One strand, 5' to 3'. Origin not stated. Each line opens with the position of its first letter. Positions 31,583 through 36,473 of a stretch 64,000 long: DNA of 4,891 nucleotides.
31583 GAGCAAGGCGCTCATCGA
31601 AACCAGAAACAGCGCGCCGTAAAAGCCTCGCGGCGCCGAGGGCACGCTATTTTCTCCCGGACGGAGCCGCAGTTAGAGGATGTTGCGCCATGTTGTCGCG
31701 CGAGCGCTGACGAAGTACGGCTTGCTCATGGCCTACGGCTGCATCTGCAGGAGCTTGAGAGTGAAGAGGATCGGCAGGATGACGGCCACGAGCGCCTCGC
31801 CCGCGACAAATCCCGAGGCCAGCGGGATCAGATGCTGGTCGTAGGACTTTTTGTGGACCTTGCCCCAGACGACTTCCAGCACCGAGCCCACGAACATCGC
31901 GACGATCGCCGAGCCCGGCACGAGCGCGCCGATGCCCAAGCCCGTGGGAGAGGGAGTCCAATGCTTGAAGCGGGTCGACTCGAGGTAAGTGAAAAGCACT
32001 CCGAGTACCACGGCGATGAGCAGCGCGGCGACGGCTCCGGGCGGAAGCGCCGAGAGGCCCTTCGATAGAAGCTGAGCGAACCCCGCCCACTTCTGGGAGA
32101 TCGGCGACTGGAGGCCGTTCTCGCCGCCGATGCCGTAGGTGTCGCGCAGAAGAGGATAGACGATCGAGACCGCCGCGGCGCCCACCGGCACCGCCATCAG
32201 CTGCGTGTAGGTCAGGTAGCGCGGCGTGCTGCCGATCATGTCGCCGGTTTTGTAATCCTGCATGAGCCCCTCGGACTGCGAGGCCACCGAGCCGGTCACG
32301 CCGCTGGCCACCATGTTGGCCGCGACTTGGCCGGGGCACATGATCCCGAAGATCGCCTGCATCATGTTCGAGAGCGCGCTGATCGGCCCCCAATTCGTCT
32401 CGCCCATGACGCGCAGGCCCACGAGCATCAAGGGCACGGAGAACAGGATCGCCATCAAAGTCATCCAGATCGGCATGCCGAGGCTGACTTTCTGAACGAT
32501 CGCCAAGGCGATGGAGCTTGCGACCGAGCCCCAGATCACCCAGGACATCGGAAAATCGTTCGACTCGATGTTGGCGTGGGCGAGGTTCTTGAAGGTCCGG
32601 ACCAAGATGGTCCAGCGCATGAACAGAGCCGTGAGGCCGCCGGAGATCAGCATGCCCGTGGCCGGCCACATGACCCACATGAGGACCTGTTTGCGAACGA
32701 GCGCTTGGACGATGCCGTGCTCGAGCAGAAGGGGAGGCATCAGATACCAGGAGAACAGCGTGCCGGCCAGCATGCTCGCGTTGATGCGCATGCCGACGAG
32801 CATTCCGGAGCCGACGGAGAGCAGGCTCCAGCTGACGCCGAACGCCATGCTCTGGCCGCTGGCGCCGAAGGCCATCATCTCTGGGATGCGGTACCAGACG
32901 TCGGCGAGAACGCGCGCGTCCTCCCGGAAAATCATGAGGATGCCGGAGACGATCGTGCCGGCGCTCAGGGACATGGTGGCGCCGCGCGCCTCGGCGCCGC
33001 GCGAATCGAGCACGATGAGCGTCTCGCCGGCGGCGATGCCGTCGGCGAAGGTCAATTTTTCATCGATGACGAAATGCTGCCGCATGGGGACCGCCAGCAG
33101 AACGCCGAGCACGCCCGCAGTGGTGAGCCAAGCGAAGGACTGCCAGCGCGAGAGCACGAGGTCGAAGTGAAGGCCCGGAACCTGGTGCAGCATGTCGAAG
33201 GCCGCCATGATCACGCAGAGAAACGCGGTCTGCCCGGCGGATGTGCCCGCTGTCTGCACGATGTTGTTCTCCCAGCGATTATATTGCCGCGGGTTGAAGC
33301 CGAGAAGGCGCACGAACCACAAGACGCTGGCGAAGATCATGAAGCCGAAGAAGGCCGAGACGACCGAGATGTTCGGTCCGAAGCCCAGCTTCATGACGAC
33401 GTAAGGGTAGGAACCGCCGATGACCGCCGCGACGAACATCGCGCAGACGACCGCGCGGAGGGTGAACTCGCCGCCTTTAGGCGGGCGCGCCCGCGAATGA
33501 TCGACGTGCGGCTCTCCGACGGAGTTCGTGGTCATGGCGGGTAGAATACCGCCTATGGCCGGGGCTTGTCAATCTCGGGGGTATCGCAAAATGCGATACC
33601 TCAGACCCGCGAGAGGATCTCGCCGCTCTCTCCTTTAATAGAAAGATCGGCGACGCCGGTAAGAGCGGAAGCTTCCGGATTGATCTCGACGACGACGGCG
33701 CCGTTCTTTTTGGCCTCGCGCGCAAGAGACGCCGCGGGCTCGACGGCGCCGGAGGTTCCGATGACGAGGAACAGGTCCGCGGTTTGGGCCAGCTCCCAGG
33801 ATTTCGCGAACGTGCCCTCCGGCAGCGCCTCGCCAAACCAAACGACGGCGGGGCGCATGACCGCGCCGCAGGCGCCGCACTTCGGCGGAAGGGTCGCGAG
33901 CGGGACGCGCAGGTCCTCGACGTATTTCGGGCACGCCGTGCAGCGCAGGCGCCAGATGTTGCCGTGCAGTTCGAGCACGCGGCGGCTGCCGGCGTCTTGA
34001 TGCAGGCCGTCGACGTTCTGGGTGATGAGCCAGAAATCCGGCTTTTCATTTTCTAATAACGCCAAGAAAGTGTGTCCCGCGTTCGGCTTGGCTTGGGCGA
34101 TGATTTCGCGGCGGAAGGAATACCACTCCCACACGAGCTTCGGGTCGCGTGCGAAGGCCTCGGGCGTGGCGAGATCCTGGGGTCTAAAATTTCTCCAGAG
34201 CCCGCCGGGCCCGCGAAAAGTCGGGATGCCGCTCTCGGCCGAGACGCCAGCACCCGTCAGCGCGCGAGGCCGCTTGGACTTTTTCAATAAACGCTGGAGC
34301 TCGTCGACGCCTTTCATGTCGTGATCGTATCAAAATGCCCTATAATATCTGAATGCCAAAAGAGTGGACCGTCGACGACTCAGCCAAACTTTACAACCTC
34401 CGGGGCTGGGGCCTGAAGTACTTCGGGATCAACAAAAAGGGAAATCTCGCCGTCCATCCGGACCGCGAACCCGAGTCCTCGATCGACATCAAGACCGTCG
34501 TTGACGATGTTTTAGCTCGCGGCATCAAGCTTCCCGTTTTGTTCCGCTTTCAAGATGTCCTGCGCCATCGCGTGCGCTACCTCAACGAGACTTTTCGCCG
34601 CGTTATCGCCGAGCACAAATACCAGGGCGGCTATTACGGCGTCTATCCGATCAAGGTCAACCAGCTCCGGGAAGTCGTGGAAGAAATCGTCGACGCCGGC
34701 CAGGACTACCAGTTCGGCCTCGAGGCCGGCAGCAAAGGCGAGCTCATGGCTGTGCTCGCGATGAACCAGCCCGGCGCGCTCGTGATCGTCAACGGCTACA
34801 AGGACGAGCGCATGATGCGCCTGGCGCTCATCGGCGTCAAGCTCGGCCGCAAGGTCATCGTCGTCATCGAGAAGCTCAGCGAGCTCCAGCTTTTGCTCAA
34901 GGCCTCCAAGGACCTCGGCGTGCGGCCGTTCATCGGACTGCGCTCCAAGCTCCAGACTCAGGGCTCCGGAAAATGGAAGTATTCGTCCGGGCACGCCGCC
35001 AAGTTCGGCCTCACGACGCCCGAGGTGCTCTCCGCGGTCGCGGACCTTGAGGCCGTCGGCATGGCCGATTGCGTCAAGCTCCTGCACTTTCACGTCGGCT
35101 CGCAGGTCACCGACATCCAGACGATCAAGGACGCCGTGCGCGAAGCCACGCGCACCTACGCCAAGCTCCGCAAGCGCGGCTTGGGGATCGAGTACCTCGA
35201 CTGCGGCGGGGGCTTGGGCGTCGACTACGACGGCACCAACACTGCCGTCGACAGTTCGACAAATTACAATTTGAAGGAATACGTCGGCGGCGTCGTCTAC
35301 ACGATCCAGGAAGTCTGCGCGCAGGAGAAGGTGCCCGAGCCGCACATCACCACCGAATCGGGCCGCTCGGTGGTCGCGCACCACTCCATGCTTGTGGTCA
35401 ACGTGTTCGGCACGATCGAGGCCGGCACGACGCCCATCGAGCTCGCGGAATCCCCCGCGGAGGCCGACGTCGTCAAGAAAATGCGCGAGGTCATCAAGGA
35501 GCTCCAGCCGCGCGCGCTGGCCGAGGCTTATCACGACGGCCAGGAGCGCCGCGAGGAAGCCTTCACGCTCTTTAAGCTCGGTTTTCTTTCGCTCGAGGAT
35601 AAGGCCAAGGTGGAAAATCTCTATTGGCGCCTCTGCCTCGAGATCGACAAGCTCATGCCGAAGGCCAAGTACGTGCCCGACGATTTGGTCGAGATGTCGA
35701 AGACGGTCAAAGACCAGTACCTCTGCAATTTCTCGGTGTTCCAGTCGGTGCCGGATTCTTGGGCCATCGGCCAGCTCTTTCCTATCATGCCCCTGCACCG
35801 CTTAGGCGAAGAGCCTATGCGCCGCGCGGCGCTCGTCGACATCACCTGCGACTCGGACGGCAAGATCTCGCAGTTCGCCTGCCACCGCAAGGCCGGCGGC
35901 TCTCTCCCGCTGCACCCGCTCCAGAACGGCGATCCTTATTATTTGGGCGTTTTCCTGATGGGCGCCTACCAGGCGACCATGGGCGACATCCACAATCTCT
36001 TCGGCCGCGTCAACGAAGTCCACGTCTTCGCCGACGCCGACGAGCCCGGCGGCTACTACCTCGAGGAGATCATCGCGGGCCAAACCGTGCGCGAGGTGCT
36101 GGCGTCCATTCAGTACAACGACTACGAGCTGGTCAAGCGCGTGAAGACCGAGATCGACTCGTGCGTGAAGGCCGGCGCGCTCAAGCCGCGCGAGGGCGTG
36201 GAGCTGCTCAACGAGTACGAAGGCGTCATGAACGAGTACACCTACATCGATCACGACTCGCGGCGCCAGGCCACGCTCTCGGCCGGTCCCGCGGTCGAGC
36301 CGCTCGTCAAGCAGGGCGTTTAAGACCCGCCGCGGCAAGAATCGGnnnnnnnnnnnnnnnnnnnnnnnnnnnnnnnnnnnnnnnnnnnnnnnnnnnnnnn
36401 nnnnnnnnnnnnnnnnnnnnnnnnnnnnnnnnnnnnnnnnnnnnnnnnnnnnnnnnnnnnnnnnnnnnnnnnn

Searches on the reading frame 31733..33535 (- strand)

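Call 74: search_protein_families(library=pfam, max_evalue=0.00001, proteins=[window:31733-33535:-])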
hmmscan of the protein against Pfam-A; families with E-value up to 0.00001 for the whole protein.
window:31733-33535:- (600 aa): 1 family
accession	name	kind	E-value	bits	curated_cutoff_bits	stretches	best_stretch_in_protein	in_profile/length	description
PF03169.20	OPT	-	2.4e-72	245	25.8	1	23-590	1-622/623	OPT oligopeptide transporter protein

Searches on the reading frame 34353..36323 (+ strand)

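Call 74: search_protein_families(library=pfam, max_evalue=0.00001, proteins=[window:34353-36323:+])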
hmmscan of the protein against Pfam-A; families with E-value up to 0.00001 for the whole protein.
window:34353-36323:+ (656 aa): 3 families
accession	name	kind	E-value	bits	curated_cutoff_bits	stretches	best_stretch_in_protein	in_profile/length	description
PF02784.22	Orn_Arg_deC_N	-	3.5e-36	125.3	23.4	1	94-342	18-247/247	Pyridoxal-dependent decarboxylase, pyridoxal binding domain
PF17810.6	Arg_decarb_HB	-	1.3e-20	73.9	23.3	1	370-446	4-80/84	Arginine decarboxylase helical bundle domain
PF17944.6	Arg_decarbox_C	-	2.8e-09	37.8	23.3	1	579-631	1-50/51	Arginine decarboxylase C-terminal helical extension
